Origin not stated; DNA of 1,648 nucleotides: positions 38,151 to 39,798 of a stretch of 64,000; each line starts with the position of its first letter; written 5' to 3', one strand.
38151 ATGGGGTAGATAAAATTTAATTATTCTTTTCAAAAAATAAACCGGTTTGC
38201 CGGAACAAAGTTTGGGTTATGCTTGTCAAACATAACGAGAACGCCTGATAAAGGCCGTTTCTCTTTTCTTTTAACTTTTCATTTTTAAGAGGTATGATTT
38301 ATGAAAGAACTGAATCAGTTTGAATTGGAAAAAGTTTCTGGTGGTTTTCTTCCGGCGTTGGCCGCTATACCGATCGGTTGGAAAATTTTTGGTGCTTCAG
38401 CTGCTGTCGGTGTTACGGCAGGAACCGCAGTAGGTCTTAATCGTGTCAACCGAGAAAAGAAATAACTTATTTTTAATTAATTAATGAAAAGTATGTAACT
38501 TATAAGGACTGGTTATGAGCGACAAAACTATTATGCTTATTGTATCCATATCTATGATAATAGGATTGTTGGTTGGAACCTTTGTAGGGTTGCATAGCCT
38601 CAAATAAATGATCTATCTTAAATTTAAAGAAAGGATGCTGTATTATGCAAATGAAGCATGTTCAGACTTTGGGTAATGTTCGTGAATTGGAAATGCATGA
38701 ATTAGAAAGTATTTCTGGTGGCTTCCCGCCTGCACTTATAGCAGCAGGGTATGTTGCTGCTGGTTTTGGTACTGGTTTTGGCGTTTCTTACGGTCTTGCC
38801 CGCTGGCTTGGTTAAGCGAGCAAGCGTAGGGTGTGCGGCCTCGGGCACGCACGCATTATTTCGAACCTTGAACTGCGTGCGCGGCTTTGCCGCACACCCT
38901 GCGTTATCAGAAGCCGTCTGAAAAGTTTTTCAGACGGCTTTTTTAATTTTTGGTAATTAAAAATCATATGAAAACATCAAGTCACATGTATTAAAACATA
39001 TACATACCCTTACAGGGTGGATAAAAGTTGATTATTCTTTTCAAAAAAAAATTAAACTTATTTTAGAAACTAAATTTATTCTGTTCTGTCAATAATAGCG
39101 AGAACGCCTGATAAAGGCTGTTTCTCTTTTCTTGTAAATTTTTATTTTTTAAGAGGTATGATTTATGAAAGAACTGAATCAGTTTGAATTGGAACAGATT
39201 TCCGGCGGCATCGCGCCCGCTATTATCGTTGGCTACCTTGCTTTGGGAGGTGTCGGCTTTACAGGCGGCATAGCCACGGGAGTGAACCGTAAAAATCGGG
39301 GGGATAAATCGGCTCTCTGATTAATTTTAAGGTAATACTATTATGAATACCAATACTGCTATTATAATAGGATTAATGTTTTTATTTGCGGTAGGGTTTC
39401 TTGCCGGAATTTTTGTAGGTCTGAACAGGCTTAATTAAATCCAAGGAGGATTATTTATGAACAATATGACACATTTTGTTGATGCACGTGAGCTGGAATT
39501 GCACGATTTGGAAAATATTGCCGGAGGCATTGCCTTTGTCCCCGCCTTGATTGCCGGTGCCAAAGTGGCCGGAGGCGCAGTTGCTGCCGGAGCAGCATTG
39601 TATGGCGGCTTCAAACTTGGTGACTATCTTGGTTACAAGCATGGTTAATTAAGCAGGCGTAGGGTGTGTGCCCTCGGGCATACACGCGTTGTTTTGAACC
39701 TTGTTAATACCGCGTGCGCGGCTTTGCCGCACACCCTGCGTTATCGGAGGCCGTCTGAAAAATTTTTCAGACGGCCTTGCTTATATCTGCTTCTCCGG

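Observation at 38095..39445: Tandem duplicated promoter+leader cassette with diverged toxin cores and paralogous 30-aa immunity peptides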

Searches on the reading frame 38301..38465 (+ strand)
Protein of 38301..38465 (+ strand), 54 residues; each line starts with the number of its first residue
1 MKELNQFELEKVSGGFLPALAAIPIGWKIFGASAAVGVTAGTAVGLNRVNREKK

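Call 6: search_protein_families(library=pfam, proteins=[window:38301-38465:+], max_evalue=1)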
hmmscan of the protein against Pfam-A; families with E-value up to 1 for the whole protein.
window:38301-38465:+ (54 aa): 2 families
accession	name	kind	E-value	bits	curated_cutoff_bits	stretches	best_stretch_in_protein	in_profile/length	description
PF10439.15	Bacteriocin_IIc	-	0.0023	18.3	27.1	1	1-44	4-43/59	Bacteriocin class II with double-glycine leader peptide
PF05829.17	Adeno_PX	-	0.11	12.9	25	1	12-46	10-39/42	Adenovirus late L2 mu core protein (Protein X)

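Call 25: search_protein_families(library=ncbifam, proteins=[window:38301-38465:+], max_evalue=1)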
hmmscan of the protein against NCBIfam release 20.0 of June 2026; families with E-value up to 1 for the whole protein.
window:38301-38465:+ (54 aa): 3 families
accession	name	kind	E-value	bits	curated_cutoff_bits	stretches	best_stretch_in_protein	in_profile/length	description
TIGR03949.1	bact_IIb_cerein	subfamily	3.6e-08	33.1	21.5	1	2-45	2-44/45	class IIb bacteriocin, lactobin A/cerein 7B family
NF033772.1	pheromone_VP1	equivalog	0.0092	16.2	85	1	3-31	11-41/65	peptide pheromone VP1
TIGR01847.1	bacteriocin_sig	domain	0.014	16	15.7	1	1-15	1-15/15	bacteriocin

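Call 40: find_homologous_proteins(query=window:38301-38462:+, max_evalue=0.1)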
Query seq(54 aa) (54 aa): 3 proteins with E <= 0.1 among 3 candidates.
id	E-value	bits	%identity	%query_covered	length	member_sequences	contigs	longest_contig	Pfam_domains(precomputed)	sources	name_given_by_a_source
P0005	8.9e-27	108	100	100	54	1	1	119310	-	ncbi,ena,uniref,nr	ncbi:class IIb bacteriocin, lactobin A/cerein 7B family [Neisseria sp.]|uniref:class IIb bacteriocin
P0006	4.5e-21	91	85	100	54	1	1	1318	-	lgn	-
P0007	1.9e-19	85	81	100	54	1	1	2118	-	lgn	-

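Call 41: find_encoding_contigs(protein=P0006, flank=6000)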
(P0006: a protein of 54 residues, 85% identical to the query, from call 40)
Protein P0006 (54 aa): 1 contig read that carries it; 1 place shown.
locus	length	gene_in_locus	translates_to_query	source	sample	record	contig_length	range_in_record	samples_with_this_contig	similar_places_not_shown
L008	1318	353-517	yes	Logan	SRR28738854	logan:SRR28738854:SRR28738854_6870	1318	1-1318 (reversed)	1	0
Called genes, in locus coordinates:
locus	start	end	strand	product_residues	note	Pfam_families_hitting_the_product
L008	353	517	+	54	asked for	-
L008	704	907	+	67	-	-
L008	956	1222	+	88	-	-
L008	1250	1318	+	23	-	?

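Call 42: find_encoding_contigs(protein=P0007, flank=6000)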
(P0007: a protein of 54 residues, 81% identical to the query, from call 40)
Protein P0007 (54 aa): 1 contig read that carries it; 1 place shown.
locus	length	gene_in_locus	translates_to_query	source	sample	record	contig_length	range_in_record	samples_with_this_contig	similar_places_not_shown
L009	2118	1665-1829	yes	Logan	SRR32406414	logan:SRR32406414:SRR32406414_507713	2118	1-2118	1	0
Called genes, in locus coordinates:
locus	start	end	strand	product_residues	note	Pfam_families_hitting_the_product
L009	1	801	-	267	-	?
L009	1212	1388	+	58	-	-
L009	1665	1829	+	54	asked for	-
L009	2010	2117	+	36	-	?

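Call 43: find_encoding_contigs(protein=P0005, flank=1000, max_places=2)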
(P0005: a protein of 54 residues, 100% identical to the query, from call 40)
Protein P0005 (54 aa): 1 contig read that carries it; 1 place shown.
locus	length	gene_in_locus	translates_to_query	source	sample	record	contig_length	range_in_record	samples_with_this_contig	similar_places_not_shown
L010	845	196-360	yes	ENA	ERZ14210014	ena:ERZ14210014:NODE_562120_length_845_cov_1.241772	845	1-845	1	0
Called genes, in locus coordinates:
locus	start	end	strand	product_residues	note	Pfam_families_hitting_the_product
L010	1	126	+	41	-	?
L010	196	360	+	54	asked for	-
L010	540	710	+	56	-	-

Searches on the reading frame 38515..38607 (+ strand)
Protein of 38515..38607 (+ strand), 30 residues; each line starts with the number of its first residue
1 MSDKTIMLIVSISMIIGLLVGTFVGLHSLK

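Call 6: search_protein_families(library=pfam, proteins=[window:38515-38607:+], max_evalue=1)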
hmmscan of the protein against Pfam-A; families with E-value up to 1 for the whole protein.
window:38515-38607:+ (30 aa): 1 family
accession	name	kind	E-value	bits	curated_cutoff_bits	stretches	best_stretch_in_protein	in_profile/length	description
PF15179.11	Myc_target_1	-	0.65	10.3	31.1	1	6-24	21-39/193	Myc target protein 1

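Call 25: search_protein_families(library=ncbifam, proteins=[window:38515-38607:+], max_evalue=1)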
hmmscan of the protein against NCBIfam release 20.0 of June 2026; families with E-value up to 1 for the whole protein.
window:38515-38607:+ (30 aa): 2 families
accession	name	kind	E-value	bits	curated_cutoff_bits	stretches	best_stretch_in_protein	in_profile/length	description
TIGR01495.1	ETRAMP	paralog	0.086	12.9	32.75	1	4-27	49-72/85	ETRAMP family protein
NF038058.1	adhes_P110_Nter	subfamily_domain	0.23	11.3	80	1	4-28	6-31/201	P110/LppT family adhesin N-terminal domain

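Call 80: list_cluster_members(proteins=[window:38515-38604:+, window:39343-39435:+, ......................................, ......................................, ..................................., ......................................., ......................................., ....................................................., window:38645-38812:+, window:39457-39645:+])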
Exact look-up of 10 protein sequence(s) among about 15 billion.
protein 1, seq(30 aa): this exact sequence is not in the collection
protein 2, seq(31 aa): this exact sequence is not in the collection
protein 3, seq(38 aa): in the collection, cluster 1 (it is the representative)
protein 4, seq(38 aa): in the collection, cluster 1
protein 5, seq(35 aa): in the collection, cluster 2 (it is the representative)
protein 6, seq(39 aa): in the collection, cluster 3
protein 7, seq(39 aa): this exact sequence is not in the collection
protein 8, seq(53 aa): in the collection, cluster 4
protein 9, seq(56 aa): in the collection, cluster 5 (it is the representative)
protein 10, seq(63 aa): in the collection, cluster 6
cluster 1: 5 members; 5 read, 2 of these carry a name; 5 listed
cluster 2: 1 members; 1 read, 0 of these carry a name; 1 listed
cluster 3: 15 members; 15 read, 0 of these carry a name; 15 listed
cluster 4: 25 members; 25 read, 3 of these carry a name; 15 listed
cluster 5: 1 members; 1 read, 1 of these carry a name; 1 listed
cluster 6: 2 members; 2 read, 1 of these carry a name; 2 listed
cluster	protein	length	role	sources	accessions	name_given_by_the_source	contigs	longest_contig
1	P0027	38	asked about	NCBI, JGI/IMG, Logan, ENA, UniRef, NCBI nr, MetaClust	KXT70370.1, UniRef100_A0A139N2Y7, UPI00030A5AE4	hypothetical protein SGODD07_01535 [Streptococcus gordonii] | Uncharacterized protein n=1 Tax=Streptococcus gordonii TaxID=1302 RepID=A0A139N2Y7_STRGN | status=active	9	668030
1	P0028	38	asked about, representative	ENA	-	-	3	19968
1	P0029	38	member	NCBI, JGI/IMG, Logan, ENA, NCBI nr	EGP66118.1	hypothetical protein HMPREF9182_1454 [Streptococcus sp. oral taxon 056 str. F0418] | hypothetical protein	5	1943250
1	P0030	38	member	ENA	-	-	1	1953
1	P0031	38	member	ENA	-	-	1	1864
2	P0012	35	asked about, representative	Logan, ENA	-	-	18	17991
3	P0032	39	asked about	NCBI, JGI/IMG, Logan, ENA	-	-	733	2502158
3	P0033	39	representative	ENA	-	-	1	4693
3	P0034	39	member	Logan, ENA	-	-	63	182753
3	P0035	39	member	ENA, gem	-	-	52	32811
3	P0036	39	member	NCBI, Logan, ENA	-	-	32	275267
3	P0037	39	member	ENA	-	-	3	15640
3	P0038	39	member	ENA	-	-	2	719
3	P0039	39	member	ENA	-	-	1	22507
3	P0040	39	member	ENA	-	-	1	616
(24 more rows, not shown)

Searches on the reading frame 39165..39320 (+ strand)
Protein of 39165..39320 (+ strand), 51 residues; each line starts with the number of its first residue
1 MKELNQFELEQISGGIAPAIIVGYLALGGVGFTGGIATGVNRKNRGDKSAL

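Call 6: search_protein_families(library=pfam, proteins=[window:39165-39320:+], max_evalue=1)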
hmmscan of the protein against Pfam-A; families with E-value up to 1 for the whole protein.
window:39165-39320:+ (51 aa): 1 family
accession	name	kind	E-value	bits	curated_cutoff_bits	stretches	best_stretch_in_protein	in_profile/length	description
PF10439.15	Bacteriocin_IIc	-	0.002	18.5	27.1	1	1-38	4-56/59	Bacteriocin class II with double-glycine leader peptide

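Call 24: find_homologous_proteins(query=window:39165-39317:+, max_evalue=0.1)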
Query seq(51 aa) (51 aa): 4 proteins with E <= 0.1 among 4 candidates.
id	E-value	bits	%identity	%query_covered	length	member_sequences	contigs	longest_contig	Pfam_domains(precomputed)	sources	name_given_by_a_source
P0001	1.0e-24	101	100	100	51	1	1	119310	-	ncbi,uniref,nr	ncbi:class IIb bacteriocin, lactobin A/cerein 7B family [Neisseria sp.]|uniref:class IIb bacteriocin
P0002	2.8e-17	78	84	88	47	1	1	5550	-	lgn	-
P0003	3.6e-16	75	84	88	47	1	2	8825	-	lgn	-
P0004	5.2e-9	53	93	57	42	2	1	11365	-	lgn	-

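Call 25: search_protein_families(library=ncbifam, proteins=[window:39165-39320:+], max_evalue=1)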
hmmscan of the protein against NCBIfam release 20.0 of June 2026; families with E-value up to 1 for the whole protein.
window:39165-39320:+ (51 aa): 2 families
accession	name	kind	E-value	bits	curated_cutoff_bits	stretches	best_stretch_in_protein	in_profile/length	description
TIGR03949.1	bact_IIb_cerein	subfamily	4.7e-10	39.1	21.5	1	2-39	2-44/45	class IIb bacteriocin, lactobin A/cerein 7B family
TIGR01847.1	bacteriocin_sig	domain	0.0029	18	15.7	1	1-15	1-15/15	bacteriocin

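Call 27: find_encoding_contigs(protein=P0002, flank=6000)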
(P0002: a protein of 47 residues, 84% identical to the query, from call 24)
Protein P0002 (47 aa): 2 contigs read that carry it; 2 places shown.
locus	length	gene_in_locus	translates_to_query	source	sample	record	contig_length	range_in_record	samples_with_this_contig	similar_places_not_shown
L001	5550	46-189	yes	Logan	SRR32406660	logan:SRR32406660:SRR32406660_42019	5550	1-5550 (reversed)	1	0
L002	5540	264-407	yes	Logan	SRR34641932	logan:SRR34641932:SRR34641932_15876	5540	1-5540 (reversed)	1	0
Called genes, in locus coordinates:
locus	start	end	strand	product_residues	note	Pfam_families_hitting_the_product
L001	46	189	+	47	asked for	-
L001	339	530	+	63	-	-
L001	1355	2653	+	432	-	PF25917:BSH_RND (faint), PF25919:BSH_CusB (faint), PF25994:HH_AprE (weak), PF26002:Beta-barrel_AprE (faint)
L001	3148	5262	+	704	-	PF03412:Peptidase_C39, PF02463:SMC_N, PF00664:ABC_membrane, PF00005:ABC_tran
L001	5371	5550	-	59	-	?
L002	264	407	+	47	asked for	-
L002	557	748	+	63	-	-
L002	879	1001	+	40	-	-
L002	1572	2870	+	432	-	PF25917:BSH_RND (faint), PF00364:Biotin_lipoyl (faint), PF25919:BSH_CusB (weak), PF25994:HH_AprE (weak), PF26002:Beta-barrel_AprE (faint)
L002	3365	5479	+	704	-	PF03412:Peptidase_C39, PF02463:SMC_N, PF00664:ABC_membrane, PF00005:ABC_tran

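Call 28: find_encoding_contigs(protein=P0003, flank=6000)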
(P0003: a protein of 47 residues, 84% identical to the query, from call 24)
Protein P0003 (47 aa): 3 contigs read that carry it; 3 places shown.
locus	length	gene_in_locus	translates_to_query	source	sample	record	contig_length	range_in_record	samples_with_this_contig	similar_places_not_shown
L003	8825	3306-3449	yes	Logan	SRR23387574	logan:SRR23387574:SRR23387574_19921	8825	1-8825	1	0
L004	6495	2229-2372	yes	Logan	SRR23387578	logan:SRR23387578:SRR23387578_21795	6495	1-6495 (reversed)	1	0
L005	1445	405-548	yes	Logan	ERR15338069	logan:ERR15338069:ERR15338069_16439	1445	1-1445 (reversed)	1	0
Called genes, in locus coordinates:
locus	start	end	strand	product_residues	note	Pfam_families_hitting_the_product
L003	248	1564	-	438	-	PF02321:OEP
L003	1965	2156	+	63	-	-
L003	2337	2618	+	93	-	PF10439:Bacteriocin_IIc (weak)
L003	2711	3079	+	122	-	-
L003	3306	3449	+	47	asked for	-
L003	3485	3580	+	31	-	-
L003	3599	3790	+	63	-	-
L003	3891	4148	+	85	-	-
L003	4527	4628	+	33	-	-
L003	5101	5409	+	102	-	-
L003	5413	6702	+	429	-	PF25919:BSH_CusB (weak), PF25994:HH_AprE (weak), PF26002:Beta-barrel_AprE (weak)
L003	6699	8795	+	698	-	PF03412:Peptidase_C39, PF02463:SMC_N (weak), PF00664:ABC_membrane, PF00005:ABC_tran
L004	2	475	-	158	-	?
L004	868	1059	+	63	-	-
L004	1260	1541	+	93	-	PF10439:Bacteriocin_IIc (weak)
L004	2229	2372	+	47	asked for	-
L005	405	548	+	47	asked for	-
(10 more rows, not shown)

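Call 29: find_encoding_contigs(protein=P0004, flank=6000)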
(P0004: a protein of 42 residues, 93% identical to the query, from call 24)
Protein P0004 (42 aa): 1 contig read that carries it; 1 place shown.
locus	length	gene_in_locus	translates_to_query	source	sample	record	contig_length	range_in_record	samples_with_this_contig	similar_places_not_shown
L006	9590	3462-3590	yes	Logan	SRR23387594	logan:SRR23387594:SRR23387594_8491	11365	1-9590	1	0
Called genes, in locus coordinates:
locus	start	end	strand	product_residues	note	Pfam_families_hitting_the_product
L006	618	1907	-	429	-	PF02321:OEP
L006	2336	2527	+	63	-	-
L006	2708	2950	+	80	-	-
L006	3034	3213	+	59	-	-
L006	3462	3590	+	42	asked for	-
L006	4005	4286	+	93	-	-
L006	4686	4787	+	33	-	-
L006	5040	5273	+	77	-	-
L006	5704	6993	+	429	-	PF25919:BSH_CusB (weak), PF25994:HH_AprE (weak), PF26002:Beta-barrel_AprE (weak)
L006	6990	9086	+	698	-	PF03412:Peptidase_C39, PF02463:SMC_N (weak), PF03193:RsgA_GTPase (faint), PF00664:ABC_membrane, PF00005:ABC_tran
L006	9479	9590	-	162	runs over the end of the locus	PF00186:DHFR_1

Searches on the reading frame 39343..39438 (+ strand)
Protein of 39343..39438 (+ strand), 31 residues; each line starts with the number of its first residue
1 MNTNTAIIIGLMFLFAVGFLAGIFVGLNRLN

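Call 6: search_protein_families(library=pfam, proteins=[window:39343-39438:+], max_evalue=1)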
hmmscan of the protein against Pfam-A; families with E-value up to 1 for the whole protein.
window:39343-39438:+ (31 aa): 2 families
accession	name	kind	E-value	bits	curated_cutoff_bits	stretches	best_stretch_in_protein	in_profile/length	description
PF14163.11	SieB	-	0.23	11.5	26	1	3-26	29-52/147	Super-infection exclusion protein B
PF09489.15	CbtB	-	0.45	11.2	27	1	5-21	15-31/51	Probable cobalt transporter subunit (CbtB)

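Call 25: search_protein_families(library=ncbifam, proteins=[window:39343-39438:+], max_evalue=1)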
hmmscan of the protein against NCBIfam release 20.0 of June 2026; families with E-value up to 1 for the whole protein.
window:39343-39438:+ (31 aa): 2 families
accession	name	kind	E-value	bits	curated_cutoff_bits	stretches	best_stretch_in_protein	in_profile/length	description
NF038058.1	adhes_P110_Nter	subfamily_domain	0.17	11.7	80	1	2-30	4-32/201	P110/LppT family adhesin N-terminal domain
NF005606.0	PRK07352.1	equivalog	0.22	11.3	137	1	4-23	29-48/175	F0F1 ATP synthase subunit B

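Call 46: search_protein_representatives(alignment_id=A4)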
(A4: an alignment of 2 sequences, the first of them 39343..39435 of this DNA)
Query: 2 sequences, 31 profile positions. Proteins with E-value up to 0.001 (for the whole library): 6; up to 1e-10: 2; up to 1e-30: 0. The best 6 are listed.
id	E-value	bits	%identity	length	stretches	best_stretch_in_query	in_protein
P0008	3.3e-12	62.1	-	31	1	1-31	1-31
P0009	8.6e-12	60.8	-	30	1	1-31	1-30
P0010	1.2e-05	41.2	-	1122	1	22-31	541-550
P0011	8.2e-05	38.5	-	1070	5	21-30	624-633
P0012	5.0e-04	36.0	-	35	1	5-31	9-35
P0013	6.8e-04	35.6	-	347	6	9-28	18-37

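Call 49: find_encoding_contigs(protein=P0012, flank=5000)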
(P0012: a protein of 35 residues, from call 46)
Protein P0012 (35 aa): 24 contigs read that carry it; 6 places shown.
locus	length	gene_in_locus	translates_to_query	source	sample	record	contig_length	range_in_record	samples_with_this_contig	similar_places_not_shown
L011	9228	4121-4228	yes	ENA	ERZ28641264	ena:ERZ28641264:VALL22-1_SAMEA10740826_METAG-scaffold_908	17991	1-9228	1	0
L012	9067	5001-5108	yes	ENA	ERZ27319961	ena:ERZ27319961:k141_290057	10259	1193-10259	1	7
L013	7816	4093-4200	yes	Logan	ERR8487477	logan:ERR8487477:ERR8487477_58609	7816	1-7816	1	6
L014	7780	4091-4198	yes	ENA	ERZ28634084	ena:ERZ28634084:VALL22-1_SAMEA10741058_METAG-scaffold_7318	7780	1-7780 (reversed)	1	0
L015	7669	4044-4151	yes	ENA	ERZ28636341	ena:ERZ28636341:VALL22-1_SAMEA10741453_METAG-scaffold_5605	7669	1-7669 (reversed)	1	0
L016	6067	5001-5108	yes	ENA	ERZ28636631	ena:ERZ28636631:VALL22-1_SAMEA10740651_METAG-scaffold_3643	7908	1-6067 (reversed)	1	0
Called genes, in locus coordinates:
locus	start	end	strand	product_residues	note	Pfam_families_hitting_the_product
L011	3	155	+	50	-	?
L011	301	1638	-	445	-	PF02321:OEP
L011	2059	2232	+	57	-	-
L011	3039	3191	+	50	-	-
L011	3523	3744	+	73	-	-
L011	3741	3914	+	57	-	-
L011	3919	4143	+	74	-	-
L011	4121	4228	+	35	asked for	-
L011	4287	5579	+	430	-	PF25917:BSH_RND (faint), PF25919:BSH_CusB (weak), PF25984:BSH_YknX (faint), PF25994:HH_AprE (weak), PF26002:Beta-barrel_AprE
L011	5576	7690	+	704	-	PF03412:Peptidase_C39, PF02463:SMC_N (weak), PF00664:ABC_membrane, PF00005:ABC_tran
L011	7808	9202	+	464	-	PF00749:tRNA-synt_1c, PF19269:Anticodon_2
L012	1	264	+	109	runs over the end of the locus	PF00254:FKBP_C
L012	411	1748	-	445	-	PF02321:OEP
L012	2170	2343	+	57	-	-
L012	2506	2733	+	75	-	-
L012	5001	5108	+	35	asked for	-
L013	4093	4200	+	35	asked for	-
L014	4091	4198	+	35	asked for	-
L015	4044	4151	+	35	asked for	-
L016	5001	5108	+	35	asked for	-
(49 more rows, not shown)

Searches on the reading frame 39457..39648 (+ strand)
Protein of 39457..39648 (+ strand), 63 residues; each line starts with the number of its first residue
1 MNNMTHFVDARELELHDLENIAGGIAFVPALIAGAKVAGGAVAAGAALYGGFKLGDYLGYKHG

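Call 6: search_protein_families(library=pfam, proteins=[window:39457-39648:+], max_evalue=1)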
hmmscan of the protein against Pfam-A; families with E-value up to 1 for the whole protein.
window:39457-39648:+ (63 aa): 0 families

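Call 25: search_protein_families(library=ncbifam, proteins=[window:39457-39648:+], max_evalue=1)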
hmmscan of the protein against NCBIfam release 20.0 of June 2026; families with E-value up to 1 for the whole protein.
window:39457-39648:+ (63 aa): 1 family
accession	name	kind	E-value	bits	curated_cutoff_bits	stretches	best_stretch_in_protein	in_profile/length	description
TIGR03949.1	bact_IIb_cerein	subfamily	0.066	13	21.5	1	12-55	3-44/45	class IIb bacteriocin, lactobin A/cerein 7B family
